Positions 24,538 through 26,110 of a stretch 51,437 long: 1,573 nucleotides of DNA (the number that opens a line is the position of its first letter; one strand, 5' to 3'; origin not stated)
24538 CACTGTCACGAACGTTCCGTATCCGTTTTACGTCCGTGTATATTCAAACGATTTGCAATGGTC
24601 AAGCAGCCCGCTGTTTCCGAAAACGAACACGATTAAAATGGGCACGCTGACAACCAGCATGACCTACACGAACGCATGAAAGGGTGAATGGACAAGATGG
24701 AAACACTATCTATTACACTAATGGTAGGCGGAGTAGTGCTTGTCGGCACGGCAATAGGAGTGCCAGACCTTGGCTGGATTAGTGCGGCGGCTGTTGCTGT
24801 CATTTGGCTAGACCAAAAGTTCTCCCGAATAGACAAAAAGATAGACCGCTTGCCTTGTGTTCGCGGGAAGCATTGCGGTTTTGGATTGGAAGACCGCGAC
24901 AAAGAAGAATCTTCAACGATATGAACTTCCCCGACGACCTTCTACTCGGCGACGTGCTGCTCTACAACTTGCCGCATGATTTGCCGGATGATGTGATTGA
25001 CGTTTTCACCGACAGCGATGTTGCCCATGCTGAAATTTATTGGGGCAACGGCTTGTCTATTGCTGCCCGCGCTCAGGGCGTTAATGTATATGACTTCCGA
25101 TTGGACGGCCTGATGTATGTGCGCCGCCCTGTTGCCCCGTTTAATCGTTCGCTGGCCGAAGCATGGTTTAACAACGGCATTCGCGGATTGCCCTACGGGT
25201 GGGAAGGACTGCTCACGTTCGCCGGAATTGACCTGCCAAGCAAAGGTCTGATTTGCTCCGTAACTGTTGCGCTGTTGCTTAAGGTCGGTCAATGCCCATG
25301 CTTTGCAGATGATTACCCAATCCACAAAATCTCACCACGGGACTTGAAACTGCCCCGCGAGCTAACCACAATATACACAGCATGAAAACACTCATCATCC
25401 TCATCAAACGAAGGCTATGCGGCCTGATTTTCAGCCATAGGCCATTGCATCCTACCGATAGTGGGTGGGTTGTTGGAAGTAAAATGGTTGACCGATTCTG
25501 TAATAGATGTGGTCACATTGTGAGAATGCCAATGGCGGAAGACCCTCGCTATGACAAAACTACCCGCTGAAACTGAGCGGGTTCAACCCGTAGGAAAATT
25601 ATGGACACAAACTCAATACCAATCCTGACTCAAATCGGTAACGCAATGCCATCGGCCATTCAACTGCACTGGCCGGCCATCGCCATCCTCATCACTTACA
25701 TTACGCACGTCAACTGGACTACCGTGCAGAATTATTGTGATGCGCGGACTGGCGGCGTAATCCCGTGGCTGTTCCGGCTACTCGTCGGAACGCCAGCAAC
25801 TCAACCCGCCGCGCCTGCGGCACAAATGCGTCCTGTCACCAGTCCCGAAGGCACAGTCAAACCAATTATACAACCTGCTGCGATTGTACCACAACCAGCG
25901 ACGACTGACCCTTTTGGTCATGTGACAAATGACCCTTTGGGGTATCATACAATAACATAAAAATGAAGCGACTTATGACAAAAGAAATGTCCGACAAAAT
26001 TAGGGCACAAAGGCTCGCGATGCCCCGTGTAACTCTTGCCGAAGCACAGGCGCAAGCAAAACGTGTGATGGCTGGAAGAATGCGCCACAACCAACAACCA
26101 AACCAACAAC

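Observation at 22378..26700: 4.2-kb GC-rich cassette fused in frame after about codon 30 of a backbone gene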

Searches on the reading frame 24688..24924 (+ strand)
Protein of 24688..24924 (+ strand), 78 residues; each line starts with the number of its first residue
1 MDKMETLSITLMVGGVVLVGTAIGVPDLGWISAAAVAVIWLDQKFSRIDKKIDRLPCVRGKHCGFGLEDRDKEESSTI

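Call 8: search_protein_families(library=pfam, proteins=[window:24688-24924:+], max_evalue=0.1)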
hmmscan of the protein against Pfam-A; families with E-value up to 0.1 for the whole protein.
window:24688-24924:+ (78 aa): 0 families

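Call 9: search_protein_families(library=phrogs, proteins=[window:24688-24924:+], max_evalue=0.1)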
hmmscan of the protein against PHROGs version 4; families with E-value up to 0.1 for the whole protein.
window:24688-24924:+ (78 aa): 0 families

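Call 36: search_protein_families(library=ncbifam, proteins=[window:24688-24924:+], max_evalue=1)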
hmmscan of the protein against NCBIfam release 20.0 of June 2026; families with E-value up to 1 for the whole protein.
window:24688-24924:+ (78 aa): 1 family
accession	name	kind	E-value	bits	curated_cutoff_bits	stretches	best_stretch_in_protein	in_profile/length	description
NF041333.1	CruF_Halo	equivalog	0.13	11.7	300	1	28-55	191-217/268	bisanhydrobacterioruberin hydratase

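Call 85: search_protein_families(library=padloc, proteins=[window:24688-24924:+], max_evalue=0.01)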
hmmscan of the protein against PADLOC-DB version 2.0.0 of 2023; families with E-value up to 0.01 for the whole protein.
window:24688-24924:+ (78 aa): 0 families

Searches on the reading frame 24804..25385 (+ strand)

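Call 8: search_protein_families(library=pfam, proteins=[window:24804-25385:+], max_evalue=0.1)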
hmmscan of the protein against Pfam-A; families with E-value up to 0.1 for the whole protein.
window:24804-25385:+ (193 aa): 0 families

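Call 9: search_protein_families(library=phrogs, proteins=[window:24804-25385:+], max_evalue=0.1)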
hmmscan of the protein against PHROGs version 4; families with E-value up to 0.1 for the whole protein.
window:24804-25385:+ (193 aa): 1 family
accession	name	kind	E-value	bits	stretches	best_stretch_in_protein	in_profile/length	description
phrog_1128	-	moron, auxiliary metabolic gene and host takeover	5.2e-06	26.9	1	49-181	25-164/381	enoyl-CoA hydratase/carnithine racemase-like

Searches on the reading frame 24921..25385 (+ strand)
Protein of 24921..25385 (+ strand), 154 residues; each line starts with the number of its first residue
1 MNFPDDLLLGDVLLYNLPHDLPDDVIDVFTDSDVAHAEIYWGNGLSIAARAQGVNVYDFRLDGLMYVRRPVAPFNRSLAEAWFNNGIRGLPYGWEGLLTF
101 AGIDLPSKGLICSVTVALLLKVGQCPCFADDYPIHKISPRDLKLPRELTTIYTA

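Call 32: search_solved_structures(query=window:24921-25385:+, max_evalue=1, show_alignments=2)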
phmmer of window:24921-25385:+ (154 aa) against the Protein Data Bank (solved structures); distinct sequences matched with E-value up to 1: 2.
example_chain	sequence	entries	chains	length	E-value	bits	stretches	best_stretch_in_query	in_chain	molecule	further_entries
1kq6_A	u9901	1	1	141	0.86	12.6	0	111-148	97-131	neutrophil cytosol factor 1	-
2ysg_A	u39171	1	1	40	0.92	12.5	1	85-104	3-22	Syntaxin-binding protein 4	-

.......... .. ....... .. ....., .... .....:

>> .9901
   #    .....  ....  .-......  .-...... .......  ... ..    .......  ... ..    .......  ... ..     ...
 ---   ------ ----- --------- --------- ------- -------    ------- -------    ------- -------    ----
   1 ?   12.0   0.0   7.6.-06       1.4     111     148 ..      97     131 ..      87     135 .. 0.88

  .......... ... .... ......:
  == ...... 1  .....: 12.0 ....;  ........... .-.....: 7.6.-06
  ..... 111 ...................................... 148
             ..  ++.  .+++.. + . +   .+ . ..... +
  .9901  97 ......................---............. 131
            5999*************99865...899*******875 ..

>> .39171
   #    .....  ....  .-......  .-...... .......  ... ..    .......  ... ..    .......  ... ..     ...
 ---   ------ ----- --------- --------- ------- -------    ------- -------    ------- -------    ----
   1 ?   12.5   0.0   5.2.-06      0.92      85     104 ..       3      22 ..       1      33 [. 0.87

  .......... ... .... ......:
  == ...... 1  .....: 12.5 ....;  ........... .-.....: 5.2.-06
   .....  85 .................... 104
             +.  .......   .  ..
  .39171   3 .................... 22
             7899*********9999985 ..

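Call 36: search_protein_families(library=ncbifam, proteins=[window:24921-25385:+], max_evalue=1)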
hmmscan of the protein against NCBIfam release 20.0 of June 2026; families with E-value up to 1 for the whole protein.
window:24921-25385:+ (154 aa): 2 families
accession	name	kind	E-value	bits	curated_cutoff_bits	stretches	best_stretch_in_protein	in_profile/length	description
NF008552.0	PRK11479.1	equivalog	0.011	14.9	279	1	6-70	64-132/274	YaeF family permuted papain-like enzyme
NF038345.1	wall_hydro_RipC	exception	0.075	12.4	425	1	22-56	314-346/362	peptidoglycan hydrolase RipC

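Call 42: find_homologous_proteins(query=window:24921-25385:+)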
Query window:24921-25385:+ (154 aa): 6 proteins with E <= 0.001 among 123 candidates.
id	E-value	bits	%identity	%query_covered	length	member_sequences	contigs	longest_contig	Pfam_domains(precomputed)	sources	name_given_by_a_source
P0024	2.0e-100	351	99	100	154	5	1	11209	-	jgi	-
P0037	4.6e-84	298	87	99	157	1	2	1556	-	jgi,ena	jgi:hypothetical protein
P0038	1.5e-61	225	67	100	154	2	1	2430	-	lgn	-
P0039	1.1e-37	147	50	99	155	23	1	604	-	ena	-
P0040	1.3e-37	147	51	99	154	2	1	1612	-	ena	-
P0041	3.2e-37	146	52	99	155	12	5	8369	-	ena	-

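Call 53: predict_structure(alignment_id=A2)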
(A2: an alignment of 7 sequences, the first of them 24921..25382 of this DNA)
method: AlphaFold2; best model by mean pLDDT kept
length: 154 residues; sequences in the alignment: 7
mean_pLDDT: 44.3   pTM: 0.48
mean pLDDT of the five models: 44.3, 36.1, 35.7, 35.2, 27.8
residues with pLDDT >= 90: 0; 70-90: 1; 50-70: 47; < 50: 106
segments of 3 or more residues with pLDDT < 50: 18-34, 48-56, 71-73, 81-154
pLDDT, mean of each block of 10 residues (from residue 1): 58 56 38 52 52 46 60 51 41 38 40 42 33 31 31 27
secondary structure, 60 per line:
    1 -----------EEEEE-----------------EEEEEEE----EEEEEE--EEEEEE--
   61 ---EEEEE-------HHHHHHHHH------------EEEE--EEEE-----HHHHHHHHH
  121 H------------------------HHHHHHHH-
elements in order: E12-16 E34-40 E45-50 E53-58 E64-68 H76-84 E97-100 E103-106 H112-121 H146-153

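Call 54: search_solved_structures(query=A2, max_evalue=10, show_alignments=3)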
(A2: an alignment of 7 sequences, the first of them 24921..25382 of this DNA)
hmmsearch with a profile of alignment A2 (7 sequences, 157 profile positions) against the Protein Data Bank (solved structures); distinct sequences matched with E-value up to 10: 2.
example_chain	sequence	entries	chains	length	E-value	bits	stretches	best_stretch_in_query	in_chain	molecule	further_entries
6biq_A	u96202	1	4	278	0.36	14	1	16-61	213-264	Clan CA, family C40, NlpC/P60 superfamily cysteine peptidase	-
6bim_A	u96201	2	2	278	0.43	13.7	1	14-59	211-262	Clan CA, family C40, NlpC/P60 superfamily cysteine peptidase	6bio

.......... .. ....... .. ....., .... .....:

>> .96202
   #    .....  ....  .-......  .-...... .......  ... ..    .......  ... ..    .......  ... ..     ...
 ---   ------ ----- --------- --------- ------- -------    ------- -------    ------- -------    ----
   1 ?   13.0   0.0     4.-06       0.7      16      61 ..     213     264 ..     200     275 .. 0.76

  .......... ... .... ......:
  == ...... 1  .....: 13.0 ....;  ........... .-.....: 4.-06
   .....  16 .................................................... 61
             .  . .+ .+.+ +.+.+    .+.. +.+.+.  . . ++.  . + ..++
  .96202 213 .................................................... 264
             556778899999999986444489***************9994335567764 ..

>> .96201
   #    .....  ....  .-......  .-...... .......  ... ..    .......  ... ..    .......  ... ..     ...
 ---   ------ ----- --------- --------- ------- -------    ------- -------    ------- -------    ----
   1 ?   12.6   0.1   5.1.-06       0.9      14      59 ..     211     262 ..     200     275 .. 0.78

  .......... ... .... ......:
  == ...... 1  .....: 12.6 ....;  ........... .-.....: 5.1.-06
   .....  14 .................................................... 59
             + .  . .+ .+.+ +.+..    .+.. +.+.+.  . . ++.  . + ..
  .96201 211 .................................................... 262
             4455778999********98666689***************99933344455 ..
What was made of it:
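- On Peptidase C92 / YaeF-YiiX permuted papain-like (NlpC/P60 superfamily) (c5): PDB 6biq (NlpC/P60): E 0.36 (call 54).
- Closest known: Holin-endolysin lysis cassettes of phages of Gram-negative bacteria. Different: The enzyme is only weakly assignable (calls 36, 54).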

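Call 56: search_protein_families(library=pfam, proteins=[P0039], max_evalue=0.05)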
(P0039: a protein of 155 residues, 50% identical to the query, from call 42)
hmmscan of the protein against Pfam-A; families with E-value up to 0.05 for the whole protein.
P0039 (155 aa): 0 families

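Call 60: find_related_loci(query=A2, collection=genome_contigs, flank=10000)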
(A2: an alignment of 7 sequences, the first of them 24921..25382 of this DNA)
Query A2 (154 aa) in genome_contigs; peptide patterns used: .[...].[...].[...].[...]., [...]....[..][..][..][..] (x = any residue, [..] = any of these).
32 stretches matched a pattern, but none encodes a relative of the query by tblastn (E <= 1e-3).

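Call 72: find_related_loci(query=A2, collection=metagenome_contigs, flank=10000)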
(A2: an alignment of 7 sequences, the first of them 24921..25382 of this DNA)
Query A2 (154 aa) in metagenome_contigs; peptide patterns used: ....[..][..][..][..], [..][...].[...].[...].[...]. (x = any residue, [..] = any of these).
600 stretches matched a pattern (row limit reached: there are more); 4 encode a relative of the query (tblastn E <= 1e-3); 4 distinct loci.
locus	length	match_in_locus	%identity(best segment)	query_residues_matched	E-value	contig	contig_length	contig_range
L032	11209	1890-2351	99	1-154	7e-102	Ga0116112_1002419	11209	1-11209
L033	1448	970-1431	61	1-154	2e-58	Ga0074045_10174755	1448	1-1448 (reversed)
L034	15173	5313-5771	56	1-153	4e-51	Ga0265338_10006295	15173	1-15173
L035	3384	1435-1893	45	1-153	1e-36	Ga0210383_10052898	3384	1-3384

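Call 85: search_protein_families(library=padloc, proteins=[window:24921-25385:+], max_evalue=0.01)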
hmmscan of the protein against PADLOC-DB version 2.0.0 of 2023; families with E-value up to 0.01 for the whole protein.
window:24921-25385:+ (154 aa): 0 families

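Call 89: search_dna_similar(query=window:24921-25385:+, collection=phages, mode=protein, max_evalue=0.01, max_rows=15)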
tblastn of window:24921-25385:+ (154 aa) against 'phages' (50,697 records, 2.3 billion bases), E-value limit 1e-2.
No match.

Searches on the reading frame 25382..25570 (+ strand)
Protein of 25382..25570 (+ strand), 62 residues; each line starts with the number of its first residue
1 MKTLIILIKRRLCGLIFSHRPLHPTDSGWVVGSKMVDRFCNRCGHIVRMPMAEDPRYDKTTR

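Call 8: search_protein_families(library=pfam, proteins=[window:25382-25570:+], max_evalue=0.1)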
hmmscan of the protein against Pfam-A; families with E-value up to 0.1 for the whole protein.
window:25382-25570:+ (62 aa): 0 families

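Call 9: search_protein_families(library=phrogs, proteins=[window:25382-25570:+], max_evalue=0.1)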
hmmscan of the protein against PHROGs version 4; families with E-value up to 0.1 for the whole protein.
window:25382-25570:+ (62 aa): 0 families

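Call 36: search_protein_families(library=ncbifam, proteins=[window:25382-25570:+], max_evalue=1)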
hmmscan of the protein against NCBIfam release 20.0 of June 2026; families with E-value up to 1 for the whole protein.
window:25382-25570:+ (62 aa): 1 family
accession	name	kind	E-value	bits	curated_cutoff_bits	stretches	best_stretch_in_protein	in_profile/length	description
NF001645.0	PRK00420.1-2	equivalog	0.062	13.3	162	1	31-45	18-32/106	hypothetical protein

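Call 85: search_protein_families(library=padloc, proteins=[window:25382-25570:+], max_evalue=0.01)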
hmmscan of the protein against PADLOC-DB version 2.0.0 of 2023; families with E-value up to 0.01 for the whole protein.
window:25382-25570:+ (62 aa): 0 families

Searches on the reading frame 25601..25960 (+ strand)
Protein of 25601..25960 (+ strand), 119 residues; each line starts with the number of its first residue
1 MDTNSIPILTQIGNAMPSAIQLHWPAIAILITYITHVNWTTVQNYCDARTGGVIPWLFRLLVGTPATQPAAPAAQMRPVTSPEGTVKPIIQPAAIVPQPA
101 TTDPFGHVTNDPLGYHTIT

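Call 8: search_protein_families(library=pfam, proteins=[window:25601-25960:+], max_evalue=0.1)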
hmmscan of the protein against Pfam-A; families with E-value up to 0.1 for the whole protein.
window:25601-25960:+ (119 aa): 0 families

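Call 9: search_protein_families(library=phrogs, proteins=[window:25601-25960:+], max_evalue=0.1)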
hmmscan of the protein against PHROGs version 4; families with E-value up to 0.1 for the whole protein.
window:25601-25960:+ (119 aa): 0 families

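Call 36: search_protein_families(library=ncbifam, proteins=[window:25601-25960:+], max_evalue=1)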
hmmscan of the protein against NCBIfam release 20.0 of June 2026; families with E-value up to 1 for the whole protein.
window:25601-25960:+ (119 aa): 1 family
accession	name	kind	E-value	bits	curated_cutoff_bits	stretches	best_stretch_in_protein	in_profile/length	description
NF033875.1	Agg_substance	equivalog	0.52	7.8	1500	1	68-98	118-148/1306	LPXTG-anchored aggregation substance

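Call 85: search_protein_families(library=padloc, proteins=[window:25601-25960:+], max_evalue=0.01)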
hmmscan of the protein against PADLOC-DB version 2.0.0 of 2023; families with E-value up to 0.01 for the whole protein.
window:25601-25960:+ (119 aa): 0 families
